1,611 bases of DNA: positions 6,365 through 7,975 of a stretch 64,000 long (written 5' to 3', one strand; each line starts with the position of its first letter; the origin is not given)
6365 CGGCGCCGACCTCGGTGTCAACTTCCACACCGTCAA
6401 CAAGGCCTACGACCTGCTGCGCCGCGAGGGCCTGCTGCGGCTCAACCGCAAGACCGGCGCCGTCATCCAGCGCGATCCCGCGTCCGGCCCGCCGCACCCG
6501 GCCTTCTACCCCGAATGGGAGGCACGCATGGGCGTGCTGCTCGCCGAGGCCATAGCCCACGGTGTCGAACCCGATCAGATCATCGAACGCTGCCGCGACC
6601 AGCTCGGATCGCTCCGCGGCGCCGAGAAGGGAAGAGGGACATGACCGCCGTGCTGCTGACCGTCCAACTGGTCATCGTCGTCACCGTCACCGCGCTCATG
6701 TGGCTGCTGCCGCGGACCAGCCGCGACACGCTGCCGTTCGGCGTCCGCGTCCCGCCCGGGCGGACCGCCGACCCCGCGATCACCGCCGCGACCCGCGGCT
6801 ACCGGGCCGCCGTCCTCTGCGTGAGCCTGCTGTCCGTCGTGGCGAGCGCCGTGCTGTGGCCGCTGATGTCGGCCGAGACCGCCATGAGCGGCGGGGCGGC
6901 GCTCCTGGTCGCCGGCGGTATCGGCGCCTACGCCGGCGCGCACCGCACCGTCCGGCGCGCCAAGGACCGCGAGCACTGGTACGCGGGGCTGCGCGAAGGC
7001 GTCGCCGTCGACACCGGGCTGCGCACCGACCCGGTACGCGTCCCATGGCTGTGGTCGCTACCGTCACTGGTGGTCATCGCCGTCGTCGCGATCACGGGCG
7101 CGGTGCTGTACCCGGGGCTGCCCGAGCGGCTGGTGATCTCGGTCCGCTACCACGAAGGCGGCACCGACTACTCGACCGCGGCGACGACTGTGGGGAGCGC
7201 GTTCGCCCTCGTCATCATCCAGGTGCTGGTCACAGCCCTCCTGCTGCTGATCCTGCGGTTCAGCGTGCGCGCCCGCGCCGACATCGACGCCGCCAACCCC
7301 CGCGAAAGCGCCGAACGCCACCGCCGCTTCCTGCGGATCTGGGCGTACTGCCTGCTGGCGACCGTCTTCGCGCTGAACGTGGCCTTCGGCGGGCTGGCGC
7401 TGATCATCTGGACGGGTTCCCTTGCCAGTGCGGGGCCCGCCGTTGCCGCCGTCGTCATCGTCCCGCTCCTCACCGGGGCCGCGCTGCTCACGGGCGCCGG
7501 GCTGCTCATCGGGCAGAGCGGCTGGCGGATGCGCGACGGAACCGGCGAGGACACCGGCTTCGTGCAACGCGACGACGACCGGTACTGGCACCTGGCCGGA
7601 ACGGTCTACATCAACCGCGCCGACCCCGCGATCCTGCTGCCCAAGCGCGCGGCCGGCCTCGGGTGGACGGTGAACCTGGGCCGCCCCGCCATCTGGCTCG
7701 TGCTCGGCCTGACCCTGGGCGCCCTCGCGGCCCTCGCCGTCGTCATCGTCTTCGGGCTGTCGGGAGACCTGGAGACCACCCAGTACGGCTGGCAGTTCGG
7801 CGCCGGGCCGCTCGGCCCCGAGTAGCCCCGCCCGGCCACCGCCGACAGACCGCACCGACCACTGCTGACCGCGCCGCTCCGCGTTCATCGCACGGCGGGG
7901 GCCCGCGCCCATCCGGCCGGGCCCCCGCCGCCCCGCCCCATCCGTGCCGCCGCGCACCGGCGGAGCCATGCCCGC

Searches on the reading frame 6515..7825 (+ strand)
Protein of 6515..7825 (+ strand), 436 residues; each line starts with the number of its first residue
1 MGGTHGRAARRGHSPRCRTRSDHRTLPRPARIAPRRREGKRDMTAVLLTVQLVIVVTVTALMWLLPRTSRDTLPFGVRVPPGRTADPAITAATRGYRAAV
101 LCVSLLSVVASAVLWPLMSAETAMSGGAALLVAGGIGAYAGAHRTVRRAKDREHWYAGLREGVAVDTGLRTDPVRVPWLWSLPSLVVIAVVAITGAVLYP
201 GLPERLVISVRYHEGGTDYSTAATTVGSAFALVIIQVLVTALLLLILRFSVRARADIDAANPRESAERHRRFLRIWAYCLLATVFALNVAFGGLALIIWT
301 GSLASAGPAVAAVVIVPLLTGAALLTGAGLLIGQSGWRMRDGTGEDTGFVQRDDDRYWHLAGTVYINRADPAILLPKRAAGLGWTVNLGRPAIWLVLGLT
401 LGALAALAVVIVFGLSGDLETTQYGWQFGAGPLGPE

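Call 18: search_protein_families(library=pfam, proteins=[window:6515-7825:+], max_evalue=0.0001)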
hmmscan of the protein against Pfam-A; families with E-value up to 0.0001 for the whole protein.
window:6515-7825:+ (436 aa): 1 family
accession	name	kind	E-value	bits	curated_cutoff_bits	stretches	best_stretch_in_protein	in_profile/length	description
PF19124.5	DUF5808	-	5.3e-09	35.9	26.3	1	369-394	2-26/26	Family of unknown function (DUF5808)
